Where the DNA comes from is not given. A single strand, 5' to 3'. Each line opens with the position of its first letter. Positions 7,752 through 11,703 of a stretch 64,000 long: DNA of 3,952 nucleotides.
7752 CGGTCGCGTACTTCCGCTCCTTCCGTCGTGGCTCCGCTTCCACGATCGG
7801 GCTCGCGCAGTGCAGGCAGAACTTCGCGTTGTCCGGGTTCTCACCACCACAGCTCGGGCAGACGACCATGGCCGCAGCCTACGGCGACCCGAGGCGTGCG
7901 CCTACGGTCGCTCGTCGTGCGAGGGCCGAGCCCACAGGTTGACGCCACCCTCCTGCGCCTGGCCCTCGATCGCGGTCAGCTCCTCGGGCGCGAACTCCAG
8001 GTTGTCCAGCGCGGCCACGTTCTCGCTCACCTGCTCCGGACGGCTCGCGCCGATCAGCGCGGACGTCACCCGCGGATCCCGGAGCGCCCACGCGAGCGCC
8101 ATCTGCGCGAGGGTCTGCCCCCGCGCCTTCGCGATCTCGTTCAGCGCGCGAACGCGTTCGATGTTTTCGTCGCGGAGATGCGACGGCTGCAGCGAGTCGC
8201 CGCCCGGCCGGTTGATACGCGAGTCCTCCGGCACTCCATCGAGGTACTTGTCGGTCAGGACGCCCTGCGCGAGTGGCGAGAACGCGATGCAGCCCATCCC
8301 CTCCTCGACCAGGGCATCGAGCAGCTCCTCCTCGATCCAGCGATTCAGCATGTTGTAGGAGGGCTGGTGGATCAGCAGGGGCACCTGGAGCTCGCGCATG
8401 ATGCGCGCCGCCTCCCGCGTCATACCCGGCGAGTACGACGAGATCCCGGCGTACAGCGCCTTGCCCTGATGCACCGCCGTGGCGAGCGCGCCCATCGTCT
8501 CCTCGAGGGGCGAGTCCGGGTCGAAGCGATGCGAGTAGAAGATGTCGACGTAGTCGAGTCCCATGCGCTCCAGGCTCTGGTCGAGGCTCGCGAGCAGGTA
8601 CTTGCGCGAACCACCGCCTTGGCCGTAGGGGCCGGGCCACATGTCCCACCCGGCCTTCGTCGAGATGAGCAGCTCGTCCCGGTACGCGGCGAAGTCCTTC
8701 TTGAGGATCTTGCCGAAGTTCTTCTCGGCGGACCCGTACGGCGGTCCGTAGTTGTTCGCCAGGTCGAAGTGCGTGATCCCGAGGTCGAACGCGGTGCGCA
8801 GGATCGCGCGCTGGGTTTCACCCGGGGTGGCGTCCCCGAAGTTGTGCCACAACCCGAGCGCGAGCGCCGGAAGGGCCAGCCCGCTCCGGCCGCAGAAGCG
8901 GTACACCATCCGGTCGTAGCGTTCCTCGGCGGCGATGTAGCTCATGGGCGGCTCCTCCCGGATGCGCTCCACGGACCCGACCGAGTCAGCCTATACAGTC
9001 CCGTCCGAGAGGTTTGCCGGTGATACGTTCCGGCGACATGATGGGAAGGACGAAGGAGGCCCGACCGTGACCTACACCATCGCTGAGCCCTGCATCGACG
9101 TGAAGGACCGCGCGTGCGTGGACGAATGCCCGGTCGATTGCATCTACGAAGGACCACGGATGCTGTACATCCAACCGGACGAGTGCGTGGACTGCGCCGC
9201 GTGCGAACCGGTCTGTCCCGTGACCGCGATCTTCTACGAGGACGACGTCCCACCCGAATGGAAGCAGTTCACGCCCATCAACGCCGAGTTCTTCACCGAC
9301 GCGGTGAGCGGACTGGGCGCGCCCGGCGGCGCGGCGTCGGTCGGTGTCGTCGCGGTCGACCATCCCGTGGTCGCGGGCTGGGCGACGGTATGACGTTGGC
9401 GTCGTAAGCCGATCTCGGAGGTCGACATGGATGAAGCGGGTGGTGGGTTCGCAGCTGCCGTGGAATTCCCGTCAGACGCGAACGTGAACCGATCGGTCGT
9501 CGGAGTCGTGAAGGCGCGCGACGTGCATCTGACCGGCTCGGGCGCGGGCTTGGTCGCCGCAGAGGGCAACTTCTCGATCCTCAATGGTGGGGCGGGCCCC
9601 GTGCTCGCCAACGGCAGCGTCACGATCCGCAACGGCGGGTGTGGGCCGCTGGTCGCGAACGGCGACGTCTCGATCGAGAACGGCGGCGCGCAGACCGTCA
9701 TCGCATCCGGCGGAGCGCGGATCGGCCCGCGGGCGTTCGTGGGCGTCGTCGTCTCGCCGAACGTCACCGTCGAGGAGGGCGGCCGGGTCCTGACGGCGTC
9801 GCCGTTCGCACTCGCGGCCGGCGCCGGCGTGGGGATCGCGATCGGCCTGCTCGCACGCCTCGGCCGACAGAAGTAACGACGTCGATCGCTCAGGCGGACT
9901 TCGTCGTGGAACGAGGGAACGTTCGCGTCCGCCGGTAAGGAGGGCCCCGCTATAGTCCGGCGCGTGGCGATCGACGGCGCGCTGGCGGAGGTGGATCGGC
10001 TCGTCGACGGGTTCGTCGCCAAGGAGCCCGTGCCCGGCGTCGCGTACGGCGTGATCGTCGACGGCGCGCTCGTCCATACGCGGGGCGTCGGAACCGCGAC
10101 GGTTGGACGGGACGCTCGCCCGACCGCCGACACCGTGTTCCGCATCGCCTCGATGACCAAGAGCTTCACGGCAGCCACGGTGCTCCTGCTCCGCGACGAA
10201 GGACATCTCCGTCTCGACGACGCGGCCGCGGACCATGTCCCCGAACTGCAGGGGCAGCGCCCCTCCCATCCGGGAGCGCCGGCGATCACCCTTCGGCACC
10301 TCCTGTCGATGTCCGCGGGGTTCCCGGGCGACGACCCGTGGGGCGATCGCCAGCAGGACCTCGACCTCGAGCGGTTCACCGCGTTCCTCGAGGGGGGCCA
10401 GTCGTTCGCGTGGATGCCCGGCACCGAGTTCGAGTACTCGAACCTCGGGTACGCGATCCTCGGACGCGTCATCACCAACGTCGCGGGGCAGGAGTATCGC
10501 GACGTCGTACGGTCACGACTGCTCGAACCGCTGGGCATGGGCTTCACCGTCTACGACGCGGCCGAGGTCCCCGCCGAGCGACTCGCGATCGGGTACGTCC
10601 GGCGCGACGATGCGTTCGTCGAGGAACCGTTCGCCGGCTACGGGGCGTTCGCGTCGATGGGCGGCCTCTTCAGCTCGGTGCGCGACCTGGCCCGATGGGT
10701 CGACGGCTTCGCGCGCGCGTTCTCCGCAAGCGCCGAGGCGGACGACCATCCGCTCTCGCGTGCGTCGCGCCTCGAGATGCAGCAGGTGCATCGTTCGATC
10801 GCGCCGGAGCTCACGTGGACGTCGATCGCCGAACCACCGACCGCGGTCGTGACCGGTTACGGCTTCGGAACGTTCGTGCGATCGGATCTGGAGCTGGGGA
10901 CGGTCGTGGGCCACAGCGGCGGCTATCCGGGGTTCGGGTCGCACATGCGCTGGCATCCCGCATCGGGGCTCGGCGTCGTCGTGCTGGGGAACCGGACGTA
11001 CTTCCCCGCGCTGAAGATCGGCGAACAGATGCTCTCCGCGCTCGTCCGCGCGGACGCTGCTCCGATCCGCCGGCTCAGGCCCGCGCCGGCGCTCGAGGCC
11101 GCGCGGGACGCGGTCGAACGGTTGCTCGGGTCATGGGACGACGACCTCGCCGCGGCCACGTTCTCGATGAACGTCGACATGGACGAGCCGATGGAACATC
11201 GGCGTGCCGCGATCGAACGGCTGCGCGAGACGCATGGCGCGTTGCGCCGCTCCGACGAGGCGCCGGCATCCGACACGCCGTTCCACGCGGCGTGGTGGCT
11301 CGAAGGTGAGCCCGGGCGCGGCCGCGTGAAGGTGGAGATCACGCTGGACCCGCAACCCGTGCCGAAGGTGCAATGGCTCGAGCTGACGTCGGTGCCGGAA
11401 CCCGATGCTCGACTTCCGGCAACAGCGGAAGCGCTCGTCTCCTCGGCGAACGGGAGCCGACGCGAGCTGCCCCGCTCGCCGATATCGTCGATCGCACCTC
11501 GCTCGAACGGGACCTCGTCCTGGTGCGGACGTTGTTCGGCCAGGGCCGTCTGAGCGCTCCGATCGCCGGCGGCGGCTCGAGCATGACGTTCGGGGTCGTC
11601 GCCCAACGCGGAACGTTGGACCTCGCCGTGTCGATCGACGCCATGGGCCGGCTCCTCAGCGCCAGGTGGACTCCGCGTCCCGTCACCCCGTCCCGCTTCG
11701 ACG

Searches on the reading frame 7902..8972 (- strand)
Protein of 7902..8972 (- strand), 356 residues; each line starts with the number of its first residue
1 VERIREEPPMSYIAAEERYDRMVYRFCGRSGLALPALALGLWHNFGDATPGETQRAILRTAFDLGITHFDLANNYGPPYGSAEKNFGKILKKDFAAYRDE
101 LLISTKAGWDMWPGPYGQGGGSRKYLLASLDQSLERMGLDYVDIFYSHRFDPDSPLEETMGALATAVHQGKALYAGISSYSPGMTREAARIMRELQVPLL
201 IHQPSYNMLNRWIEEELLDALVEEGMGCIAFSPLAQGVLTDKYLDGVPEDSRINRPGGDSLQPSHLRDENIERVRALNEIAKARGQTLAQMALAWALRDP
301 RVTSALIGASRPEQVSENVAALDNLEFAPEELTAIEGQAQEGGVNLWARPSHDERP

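Call 79: search_protein_families(library=pfam, proteins=[window:7902-8972:-], max_evalue=0.00001)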
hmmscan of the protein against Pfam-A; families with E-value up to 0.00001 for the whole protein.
window:7902-8972:- (356 aa): 1 family
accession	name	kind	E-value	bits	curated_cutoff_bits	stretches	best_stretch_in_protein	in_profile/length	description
PF00248.27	Aldo_ket_red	-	2.7e-71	240.4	24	1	37-336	2-287/291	Aldo/keto reductase family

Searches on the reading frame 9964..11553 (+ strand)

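Call 79: search_protein_families(library=pfam, proteins=[window:9964-11553:+], max_evalue=0.00001)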
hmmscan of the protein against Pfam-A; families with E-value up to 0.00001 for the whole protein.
window:9964-11553:+ (529 aa): 1 family
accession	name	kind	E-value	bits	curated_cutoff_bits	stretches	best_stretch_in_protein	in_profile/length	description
PF00144.29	Beta-lactamase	-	3.7e-66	224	27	1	10-348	1-314/329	Beta-lactamase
